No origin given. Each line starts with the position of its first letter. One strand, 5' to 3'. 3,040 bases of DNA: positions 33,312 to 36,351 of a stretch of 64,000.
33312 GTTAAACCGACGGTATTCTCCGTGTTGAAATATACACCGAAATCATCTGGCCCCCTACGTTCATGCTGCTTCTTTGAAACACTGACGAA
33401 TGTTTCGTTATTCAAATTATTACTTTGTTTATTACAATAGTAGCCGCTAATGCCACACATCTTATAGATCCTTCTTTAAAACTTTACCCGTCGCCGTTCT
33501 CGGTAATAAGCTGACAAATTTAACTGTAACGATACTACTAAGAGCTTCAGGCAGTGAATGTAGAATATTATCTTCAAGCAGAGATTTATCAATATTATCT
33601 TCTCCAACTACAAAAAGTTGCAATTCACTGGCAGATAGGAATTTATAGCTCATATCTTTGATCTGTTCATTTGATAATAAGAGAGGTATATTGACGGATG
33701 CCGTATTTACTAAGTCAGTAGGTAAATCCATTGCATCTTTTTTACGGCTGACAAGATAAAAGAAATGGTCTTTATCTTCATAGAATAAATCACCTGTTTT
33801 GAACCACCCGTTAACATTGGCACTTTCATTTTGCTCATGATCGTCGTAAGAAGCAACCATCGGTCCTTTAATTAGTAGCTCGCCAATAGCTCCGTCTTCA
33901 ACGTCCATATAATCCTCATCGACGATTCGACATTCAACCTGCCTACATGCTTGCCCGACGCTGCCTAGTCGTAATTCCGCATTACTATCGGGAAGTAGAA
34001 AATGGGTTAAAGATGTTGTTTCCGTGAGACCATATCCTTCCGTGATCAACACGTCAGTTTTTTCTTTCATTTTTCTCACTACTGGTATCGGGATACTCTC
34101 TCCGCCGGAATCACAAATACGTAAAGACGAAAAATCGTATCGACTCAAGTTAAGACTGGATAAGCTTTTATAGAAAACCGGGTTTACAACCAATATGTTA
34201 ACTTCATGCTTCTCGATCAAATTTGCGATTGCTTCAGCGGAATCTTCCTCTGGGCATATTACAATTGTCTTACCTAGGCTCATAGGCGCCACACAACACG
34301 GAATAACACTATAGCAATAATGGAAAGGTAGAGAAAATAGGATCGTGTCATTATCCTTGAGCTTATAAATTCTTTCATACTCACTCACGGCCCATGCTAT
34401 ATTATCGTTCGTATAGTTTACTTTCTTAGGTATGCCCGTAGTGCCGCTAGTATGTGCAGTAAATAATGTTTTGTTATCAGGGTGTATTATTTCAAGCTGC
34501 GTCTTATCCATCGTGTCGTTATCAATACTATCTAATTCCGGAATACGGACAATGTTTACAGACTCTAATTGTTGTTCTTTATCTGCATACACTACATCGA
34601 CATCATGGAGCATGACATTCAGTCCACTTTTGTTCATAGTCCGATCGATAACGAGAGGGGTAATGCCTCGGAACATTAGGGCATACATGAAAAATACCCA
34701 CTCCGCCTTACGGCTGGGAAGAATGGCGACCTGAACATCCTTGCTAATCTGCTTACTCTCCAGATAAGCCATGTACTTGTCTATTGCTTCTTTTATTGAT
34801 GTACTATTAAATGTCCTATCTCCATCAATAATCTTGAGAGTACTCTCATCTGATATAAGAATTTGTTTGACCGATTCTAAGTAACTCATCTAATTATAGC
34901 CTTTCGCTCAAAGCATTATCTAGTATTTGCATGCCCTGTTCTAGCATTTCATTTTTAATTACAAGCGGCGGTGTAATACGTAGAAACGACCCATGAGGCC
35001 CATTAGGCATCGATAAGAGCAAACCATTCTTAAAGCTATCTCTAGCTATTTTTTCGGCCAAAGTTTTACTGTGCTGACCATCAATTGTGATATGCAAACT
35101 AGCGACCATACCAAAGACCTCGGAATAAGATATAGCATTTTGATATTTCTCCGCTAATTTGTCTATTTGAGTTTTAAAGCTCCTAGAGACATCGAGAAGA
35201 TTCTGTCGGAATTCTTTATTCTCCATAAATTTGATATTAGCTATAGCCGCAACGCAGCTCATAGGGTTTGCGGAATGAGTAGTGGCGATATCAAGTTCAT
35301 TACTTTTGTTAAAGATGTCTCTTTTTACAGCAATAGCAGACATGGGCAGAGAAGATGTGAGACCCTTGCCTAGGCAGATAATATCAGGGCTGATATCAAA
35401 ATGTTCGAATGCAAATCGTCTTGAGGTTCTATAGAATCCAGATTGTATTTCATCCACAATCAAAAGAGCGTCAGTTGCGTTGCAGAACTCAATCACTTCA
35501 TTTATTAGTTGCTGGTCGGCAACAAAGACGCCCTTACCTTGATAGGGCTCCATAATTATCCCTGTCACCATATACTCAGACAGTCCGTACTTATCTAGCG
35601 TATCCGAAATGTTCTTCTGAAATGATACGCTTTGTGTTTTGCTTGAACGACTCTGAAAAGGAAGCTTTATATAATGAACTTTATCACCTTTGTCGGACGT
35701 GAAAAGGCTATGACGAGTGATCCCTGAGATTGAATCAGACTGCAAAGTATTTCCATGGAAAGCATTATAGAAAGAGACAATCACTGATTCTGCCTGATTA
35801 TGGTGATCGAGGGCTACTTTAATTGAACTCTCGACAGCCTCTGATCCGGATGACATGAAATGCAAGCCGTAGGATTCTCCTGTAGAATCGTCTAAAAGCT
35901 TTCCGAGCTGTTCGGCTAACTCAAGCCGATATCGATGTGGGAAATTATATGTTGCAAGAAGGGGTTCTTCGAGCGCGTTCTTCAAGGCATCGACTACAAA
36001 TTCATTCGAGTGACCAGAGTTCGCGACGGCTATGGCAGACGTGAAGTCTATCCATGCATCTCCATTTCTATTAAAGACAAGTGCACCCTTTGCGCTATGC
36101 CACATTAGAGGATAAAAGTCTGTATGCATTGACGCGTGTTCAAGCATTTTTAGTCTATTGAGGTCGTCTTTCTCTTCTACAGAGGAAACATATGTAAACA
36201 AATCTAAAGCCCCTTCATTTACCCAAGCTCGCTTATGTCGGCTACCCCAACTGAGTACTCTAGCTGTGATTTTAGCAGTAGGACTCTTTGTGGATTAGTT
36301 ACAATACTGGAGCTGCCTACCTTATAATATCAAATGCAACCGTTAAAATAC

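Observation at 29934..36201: Translationally coupled operon: class-III aminotransferase, ANL ligase, AsnB-type amidotransferase and ArgRS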

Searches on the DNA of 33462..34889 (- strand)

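Call 92: search_rna_families(sources=[L014, L007, L010, L011, L097, L098, L099], threshold=gathering)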
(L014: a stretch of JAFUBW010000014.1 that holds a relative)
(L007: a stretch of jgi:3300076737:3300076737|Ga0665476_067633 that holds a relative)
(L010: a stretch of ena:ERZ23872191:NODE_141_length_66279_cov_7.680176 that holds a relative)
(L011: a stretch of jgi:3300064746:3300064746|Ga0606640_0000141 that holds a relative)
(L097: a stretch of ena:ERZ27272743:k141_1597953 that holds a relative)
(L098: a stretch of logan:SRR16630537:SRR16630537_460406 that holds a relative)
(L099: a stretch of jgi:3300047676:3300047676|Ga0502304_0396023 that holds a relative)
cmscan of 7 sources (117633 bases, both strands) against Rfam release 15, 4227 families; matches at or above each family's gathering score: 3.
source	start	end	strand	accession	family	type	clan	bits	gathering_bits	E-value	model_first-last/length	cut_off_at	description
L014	18370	18583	+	RF00230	T-box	Cis-reg; leader;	-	102.2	93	3.8e-21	1-219/219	no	T-box leader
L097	11941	12014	-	RF00005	tRNA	Gene; tRNA;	CL00001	63.2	29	4.3e-11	1-71/71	no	tRNA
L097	11806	11889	-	RF00005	tRNA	Gene; tRNA;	CL00001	54.9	29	8.4e-09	1-71/71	no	tRNA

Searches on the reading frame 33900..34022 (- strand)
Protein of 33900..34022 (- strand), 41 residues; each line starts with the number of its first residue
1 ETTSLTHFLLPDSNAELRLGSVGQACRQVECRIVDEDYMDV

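Call 31: find_related_loci(query=A2, collection=metagenome_contigs, flank=10000)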
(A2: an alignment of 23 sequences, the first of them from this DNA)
Query A2 (41 aa) in metagenome_contigs; peptide patterns used: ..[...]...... (x = any residue, [..] = any of these).
26 stretches matched a pattern; 1 encode a relative of the query (tblastn E <= 1e-3); 1 distinct loci.
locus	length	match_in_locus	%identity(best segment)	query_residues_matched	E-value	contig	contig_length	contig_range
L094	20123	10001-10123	61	1-41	2e-16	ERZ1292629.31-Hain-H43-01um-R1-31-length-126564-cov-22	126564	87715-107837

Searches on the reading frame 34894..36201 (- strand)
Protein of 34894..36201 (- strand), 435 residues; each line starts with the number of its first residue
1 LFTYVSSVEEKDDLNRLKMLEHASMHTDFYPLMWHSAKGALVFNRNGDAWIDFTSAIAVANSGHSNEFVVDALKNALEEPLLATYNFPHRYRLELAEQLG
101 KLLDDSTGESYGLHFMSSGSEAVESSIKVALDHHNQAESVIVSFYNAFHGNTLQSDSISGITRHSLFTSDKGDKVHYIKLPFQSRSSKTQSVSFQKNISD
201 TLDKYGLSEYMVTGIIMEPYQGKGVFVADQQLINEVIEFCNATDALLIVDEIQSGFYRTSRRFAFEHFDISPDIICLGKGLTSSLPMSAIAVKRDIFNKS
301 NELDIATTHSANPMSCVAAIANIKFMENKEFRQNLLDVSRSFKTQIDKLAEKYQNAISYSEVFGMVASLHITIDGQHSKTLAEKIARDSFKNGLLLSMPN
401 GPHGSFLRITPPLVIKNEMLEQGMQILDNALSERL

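Call 4: search_protein_families(library=pfam, proteins=[window:34894-36201:-])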
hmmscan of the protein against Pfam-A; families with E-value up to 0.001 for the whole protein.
window:34894-36201:- (435 aa): 1 family
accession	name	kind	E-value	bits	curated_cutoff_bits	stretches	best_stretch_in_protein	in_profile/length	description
PF00202.27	Aminotran_3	-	1.1e-72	245.4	30.5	1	31-431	10-403/403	Aminotransferase class-III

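Call 5: search_protein_families(library=ncbifam, proteins=[window:34894-36201:-])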
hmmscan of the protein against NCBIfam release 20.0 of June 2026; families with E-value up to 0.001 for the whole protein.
window:34894-36201:- (435 aa): 69 families (the best 25 are shown)
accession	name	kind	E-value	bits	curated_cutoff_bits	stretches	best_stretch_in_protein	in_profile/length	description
NF005993.0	PRK08117.1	subfamily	1.1e-69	235.1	574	1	15-433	10-429/433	aspartate aminotransferase family protein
NF004426.0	PRK05769.1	equivalog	4.8e-69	233.2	552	1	26-433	32-439/441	acetyl ornithine aminotransferase family protein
NF006228.0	PRK08360.1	equivalog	3.6e-67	226.9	608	1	18-433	11-426/443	aspartate aminotransferase family protein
NF005376.0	PRK06918.1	equivalog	3e-65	220.4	676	1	33-433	39-443/451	4-aminobutyrate--2-oxoglutarate transaminase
TIGR00700.1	GABAtrnsam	equivalog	5.8e-63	212.9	506.65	1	33-432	18-419/420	4-aminobutyrate--2-oxoglutarate transaminase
NF049976.1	AmadipTransam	equivalog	4.5e-62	210.3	650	1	29-433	13-414/416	2-aminoadipate transaminase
TIGR00707.1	argD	subfamily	1.7e-61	208.1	410.05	1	31-431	10-380/381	acetylornithine/succinylornithine family transaminase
NF004714.0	PRK06058.1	subfamily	2.1e-60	204.6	639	1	28-433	40-446/447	4-aminobutyrate--2-oxoglutarate transaminase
TIGR00508.1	bioA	equivalog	6.4e-60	202.9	405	1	24-431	7-418/419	adenosylmethionine--8-amino-7-oxononanoate transaminase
NF006368.0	PRK08593.1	equivalog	1.1e-59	202.2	570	1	23-433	19-431/448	aspartate aminotransferase family protein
NF006733.0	PRK09264.1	subfamily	2.6e-59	200.8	438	1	29-433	20-416/425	diaminobutyrate--2-oxoglutarate transaminase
NF049939.1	HyAminethphonNHLyPbfA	equivalog_domain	6.8e-58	196.2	525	1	35-433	48-441/442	(R)-1-hydroxy-2-aminoethylphosphonate ammonia-lyase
TIGR02407.1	ectoine_ectB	equivalog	2.9e-55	187.5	552.2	1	27-432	14-411/412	diaminobutyrate--2-oxoglutarate transaminase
NF004755.0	PRK06082.1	equivalog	5.1e-53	180.1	467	1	22-433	47-451/459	aspartate aminotransferase family protein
NF045634.1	LeuMetRace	equivalog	7.2e-53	179.8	800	1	15-432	8-425/432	leucine/methionine racemase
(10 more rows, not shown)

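Call 36: search_solved_structures(query=window:34894-36201:-, max_evalue=1e-30)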
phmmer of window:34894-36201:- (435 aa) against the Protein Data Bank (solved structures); distinct sequences matched with E-value up to 1e-30: 33.
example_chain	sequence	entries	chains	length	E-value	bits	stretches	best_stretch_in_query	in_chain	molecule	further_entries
7jh3_A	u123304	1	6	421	1.4e-42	149.4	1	35-433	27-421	4-aminobutyrate aminotransferase PuuE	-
9wrf_A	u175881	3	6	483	7.3e-41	143.8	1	27-433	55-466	Broad substrate specificity amino-acid racemase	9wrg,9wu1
3r4t_A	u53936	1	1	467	5.9e-40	140.8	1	33-431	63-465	4-aminobutyrate aminotransferase GabT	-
4atp_A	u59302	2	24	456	1.5e-39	139.5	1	31-431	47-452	4-AMINOBUTYRATE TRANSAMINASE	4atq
2ord_A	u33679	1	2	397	1.9e-39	139.1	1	30-428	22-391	Acetylornithine aminotransferase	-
2e54_A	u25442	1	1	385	2.1e-39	139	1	30-428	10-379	Acetylornithine aminotransferase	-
3oks_A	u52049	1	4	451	4.2e-39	137.9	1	35-431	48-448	4-aminobutyrate transaminase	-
3q8n_A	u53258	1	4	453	9.4e-39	136.8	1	32-430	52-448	4-aminobutyrate transaminase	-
6j2v_A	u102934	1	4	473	1.2e-38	136.4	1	36-432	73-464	PLP-dependent aminotransferases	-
9wqz_A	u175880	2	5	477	2e-38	135.7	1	14-434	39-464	Alanine/serine racemase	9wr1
1sf2_A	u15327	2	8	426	1.3e-37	133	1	29-433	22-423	4-aminobutyrate aminotransferase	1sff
1szk_A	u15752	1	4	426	1.8e-37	132.5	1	29-433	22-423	4-aminobutyrate aminotransferase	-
6wop_A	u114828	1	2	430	4.7e-37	131.2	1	34-429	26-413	4-aminobutyrate transaminase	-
1szu_A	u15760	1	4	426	4.9e-37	131.2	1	29-433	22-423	4-aminobutyrate aminotransferase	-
1szs_A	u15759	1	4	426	1.3e-36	129.8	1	29-433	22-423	4-aminobutyrate aminotransferase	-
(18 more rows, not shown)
